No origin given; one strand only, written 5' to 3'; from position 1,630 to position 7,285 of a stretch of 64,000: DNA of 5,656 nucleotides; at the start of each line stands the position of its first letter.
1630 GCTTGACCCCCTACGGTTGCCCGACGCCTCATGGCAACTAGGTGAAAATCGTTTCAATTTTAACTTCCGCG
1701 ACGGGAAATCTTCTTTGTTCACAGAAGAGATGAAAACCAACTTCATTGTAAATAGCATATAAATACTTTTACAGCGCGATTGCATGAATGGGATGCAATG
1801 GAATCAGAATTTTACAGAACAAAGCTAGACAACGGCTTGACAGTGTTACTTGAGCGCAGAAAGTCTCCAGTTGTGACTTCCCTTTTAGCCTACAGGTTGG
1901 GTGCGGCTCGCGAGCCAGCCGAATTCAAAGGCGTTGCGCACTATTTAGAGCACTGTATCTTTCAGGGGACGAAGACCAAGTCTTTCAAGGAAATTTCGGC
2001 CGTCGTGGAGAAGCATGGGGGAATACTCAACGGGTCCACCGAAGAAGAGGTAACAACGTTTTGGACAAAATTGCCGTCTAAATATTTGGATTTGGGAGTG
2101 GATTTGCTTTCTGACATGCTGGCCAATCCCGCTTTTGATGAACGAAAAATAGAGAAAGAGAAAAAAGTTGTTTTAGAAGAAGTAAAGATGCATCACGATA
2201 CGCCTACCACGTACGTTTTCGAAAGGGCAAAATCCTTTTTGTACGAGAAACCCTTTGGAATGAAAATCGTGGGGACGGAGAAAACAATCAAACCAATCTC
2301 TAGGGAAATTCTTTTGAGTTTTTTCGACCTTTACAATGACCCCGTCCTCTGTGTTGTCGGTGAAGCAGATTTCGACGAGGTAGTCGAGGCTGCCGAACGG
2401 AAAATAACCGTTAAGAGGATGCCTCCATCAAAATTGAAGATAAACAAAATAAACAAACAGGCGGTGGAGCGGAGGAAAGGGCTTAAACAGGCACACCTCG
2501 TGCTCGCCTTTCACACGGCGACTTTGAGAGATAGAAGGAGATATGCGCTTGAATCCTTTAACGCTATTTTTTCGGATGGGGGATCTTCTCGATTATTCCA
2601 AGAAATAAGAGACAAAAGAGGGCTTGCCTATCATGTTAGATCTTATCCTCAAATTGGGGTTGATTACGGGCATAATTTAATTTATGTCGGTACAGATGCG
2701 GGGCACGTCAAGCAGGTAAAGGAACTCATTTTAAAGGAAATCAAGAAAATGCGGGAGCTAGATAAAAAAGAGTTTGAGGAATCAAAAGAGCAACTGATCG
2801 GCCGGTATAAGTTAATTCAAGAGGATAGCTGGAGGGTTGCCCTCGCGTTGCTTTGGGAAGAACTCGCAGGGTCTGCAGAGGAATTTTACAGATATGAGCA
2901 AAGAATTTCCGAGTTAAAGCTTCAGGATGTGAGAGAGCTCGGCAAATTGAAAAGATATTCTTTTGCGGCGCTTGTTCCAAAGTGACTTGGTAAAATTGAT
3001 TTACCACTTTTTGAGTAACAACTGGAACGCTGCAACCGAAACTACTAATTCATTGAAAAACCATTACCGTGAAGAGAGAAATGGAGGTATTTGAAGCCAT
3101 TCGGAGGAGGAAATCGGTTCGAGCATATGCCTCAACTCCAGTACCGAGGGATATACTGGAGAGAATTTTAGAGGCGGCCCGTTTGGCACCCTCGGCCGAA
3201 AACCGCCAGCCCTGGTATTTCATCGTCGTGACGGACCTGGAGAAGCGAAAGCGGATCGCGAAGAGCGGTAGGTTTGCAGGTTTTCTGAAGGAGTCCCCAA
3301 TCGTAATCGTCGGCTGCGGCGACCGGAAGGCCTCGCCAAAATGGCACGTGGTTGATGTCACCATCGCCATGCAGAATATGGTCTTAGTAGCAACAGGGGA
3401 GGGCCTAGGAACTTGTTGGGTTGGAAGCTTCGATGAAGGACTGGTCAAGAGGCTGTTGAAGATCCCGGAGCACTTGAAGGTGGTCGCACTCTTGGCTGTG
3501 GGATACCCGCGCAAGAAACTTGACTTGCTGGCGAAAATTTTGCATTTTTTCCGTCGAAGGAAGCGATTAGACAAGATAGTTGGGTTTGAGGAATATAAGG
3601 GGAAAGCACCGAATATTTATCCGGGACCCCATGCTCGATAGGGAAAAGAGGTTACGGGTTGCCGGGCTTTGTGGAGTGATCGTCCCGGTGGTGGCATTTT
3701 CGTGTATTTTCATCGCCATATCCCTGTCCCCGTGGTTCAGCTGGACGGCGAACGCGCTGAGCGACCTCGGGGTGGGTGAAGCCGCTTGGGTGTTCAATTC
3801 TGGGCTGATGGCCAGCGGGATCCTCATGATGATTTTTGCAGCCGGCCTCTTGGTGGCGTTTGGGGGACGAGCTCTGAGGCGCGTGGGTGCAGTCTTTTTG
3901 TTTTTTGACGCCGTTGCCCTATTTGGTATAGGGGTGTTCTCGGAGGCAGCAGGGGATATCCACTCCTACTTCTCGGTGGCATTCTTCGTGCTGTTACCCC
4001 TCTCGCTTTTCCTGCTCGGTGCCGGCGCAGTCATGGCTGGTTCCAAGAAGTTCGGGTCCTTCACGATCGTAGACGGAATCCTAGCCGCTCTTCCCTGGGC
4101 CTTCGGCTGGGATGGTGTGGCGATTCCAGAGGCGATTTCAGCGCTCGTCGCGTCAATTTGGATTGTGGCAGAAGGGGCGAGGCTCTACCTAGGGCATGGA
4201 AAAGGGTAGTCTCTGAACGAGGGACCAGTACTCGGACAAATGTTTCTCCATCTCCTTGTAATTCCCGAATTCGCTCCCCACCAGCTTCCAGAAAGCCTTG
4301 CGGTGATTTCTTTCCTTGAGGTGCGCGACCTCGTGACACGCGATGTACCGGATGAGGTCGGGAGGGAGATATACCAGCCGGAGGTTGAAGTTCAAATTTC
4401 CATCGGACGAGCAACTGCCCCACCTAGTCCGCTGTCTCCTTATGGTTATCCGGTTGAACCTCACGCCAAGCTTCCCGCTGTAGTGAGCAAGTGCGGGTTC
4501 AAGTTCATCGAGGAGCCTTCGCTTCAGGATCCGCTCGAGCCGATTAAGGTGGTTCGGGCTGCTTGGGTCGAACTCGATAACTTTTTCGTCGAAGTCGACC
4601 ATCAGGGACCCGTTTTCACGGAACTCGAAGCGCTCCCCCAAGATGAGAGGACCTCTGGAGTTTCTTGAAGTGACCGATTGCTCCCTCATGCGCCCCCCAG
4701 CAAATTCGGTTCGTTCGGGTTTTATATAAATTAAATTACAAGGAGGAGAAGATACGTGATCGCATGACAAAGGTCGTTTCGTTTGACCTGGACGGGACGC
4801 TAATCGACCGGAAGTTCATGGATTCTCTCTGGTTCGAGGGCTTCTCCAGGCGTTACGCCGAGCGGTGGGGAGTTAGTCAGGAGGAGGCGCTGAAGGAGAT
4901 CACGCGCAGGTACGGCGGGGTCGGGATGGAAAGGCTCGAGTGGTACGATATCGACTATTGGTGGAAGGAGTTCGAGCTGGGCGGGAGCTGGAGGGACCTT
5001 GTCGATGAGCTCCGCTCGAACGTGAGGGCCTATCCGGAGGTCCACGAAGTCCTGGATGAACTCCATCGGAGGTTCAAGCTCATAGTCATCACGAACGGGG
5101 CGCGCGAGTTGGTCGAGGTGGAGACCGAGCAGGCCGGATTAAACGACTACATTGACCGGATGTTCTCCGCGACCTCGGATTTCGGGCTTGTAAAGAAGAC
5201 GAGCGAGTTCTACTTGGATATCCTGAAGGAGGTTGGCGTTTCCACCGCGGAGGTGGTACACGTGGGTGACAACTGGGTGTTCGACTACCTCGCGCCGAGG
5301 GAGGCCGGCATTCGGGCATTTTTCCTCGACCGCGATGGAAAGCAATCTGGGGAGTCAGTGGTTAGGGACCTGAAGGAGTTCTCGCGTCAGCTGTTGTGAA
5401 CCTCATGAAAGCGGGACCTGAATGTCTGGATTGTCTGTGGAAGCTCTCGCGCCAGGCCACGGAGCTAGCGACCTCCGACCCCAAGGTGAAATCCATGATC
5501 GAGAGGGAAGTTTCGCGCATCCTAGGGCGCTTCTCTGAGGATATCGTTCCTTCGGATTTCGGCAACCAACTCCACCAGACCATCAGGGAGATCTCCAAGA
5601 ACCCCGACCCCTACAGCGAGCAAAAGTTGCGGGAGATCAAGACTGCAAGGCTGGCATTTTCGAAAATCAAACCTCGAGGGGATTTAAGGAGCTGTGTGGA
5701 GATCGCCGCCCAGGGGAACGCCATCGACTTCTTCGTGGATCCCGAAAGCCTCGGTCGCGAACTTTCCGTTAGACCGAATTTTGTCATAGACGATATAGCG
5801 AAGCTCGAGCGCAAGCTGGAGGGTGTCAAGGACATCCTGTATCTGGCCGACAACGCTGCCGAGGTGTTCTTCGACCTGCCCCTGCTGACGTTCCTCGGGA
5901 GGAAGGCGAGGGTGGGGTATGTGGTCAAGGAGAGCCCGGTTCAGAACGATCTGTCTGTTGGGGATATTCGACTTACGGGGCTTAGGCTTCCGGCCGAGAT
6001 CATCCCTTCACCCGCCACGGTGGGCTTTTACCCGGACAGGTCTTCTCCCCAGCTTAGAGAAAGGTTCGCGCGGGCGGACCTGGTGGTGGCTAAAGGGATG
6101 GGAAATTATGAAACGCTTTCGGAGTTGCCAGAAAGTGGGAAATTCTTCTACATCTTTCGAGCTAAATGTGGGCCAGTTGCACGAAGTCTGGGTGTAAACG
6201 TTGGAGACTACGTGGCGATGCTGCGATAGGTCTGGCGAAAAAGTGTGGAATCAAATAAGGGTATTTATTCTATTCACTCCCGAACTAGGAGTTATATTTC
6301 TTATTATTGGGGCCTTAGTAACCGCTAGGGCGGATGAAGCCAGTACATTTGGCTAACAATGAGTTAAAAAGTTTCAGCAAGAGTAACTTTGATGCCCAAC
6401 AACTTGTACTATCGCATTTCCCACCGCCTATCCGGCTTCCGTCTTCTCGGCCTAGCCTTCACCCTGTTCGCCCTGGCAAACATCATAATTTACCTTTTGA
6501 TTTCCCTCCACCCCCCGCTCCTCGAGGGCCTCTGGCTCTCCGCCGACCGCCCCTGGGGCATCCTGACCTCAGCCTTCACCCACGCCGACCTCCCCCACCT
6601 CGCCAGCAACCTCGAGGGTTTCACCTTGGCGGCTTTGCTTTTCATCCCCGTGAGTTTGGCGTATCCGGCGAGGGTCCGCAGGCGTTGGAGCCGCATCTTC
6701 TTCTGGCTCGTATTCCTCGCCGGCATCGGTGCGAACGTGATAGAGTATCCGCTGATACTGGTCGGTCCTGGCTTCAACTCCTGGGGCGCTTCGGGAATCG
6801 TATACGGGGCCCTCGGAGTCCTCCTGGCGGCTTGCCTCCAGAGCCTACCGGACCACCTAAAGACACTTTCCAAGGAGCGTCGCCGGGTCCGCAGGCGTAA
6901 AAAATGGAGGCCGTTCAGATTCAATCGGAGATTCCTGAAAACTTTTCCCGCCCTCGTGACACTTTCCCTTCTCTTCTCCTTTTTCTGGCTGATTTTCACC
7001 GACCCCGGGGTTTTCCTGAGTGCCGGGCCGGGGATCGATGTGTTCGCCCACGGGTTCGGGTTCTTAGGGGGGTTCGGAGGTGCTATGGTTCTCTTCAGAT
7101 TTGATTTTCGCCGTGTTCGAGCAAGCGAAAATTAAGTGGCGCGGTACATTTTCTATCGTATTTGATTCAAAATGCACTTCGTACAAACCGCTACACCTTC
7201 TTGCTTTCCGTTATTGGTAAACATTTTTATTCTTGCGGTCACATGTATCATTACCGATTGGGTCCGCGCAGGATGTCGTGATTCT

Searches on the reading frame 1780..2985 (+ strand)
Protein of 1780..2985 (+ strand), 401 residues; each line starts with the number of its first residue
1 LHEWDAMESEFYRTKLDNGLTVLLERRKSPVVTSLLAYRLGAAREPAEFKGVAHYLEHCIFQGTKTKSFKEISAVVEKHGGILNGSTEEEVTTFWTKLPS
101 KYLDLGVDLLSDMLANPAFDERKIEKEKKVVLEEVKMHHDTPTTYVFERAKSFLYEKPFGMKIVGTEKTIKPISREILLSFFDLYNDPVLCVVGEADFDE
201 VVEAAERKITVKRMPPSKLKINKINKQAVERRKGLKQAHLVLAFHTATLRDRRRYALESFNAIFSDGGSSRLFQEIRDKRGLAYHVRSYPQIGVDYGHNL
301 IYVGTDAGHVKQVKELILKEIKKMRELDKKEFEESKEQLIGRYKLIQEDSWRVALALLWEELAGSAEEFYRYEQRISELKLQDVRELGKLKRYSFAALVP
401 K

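Call 52: search_protein_families(library=pfam, proteins=[window:1780-2985:+], max_evalue=0.00001)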
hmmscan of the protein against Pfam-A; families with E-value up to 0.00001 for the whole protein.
window:1780-2985:+ (401 aa): 2 families
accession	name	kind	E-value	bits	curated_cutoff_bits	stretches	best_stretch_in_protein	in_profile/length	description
PF00675.25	Peptidase_M16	-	5.2e-29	101.5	22.3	1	22-166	2-148/149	Insulinase (Peptidase family M16)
PF05193.26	Peptidase_M16_C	-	3.9e-27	95.7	23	1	186-339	18-181/181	Peptidase M16 inactive domain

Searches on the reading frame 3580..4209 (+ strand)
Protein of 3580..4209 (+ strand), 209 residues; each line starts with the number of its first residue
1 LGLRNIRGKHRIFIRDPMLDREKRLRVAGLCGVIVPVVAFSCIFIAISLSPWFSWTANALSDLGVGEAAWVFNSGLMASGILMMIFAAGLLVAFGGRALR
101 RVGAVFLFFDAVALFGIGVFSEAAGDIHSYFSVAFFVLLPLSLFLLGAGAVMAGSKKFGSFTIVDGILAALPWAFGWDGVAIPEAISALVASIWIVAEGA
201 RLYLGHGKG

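Call 52: search_protein_families(library=pfam, proteins=[window:3580-4209:+], max_evalue=0.00001)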
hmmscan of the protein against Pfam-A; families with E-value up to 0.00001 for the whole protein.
window:3580-4209:+ (209 aa): 1 family
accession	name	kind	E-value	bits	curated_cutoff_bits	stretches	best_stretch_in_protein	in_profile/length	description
PF06197.19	DUF998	-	6e-24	85.1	30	1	33-197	1-180/184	Protein of unknown function (DUF998)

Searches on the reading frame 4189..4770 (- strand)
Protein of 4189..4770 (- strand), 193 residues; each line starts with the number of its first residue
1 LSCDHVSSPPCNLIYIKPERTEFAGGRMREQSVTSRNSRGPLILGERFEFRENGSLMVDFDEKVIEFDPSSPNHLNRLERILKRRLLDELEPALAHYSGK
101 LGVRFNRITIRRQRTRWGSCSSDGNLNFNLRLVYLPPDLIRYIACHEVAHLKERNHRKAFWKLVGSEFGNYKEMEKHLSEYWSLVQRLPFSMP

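Call 52: search_protein_families(library=pfam, proteins=[window:4189-4770:-], max_evalue=0.00001)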
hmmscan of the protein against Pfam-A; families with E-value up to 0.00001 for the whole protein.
window:4189-4770:- (193 aa): 1 family
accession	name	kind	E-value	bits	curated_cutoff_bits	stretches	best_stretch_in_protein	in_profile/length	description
PF01863.23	YgjP-like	-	3.1e-38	132.3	26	1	63-180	89-206/207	YgjP-like, metallopeptidase domain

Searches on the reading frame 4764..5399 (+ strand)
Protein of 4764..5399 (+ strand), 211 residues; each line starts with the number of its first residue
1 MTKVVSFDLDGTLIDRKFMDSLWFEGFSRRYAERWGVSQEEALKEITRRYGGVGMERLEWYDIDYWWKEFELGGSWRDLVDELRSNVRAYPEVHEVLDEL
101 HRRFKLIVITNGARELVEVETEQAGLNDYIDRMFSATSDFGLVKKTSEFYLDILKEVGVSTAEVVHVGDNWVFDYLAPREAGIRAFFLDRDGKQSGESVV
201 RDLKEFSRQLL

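Call 52: search_protein_families(library=pfam, proteins=[window:4764-5399:+], max_evalue=0.00001)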
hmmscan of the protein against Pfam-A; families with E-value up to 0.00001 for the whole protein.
window:4764-5399:+ (211 aa): 3 families
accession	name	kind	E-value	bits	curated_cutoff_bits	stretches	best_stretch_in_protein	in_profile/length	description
PF00702.32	Hydrolase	-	3.1e-22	80.4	26.4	1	3-182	2-191/191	haloacid dehalogenase-like hydrolase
PF13419.12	HAD_2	-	1.3e-19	71.5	23.8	1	7-186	3-176/178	Haloacid dehalogenase-like hydrolase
PF12710.13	HAD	-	9.7e-08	33.1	27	1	7-132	3-141/189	haloacid dehalogenase-like hydrolase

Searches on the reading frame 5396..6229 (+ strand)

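Call 52: search_protein_families(library=pfam, proteins=[window:5396-6229:+], max_evalue=0.00001)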
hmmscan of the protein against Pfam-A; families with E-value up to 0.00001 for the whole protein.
window:5396-6229:+ (277 aa): 1 family
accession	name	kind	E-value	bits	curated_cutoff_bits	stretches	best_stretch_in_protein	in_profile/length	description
PF01937.24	ARMT1-like_dom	-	4.8e-44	151.3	25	1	8-272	3-310/311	Damage-control phosphatase ARMT1-like domain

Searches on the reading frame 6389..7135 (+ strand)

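Call 52: search_protein_families(library=pfam, proteins=[window:6389-7135:+], max_evalue=0.00001)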
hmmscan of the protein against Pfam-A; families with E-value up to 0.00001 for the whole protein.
window:6389-7135:+ (248 aa): 1 family
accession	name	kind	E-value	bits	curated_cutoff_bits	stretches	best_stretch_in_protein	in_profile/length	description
PF01694.28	Rhomboid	-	2e-08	35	22.6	1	54-237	3-142/143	Rhomboid domain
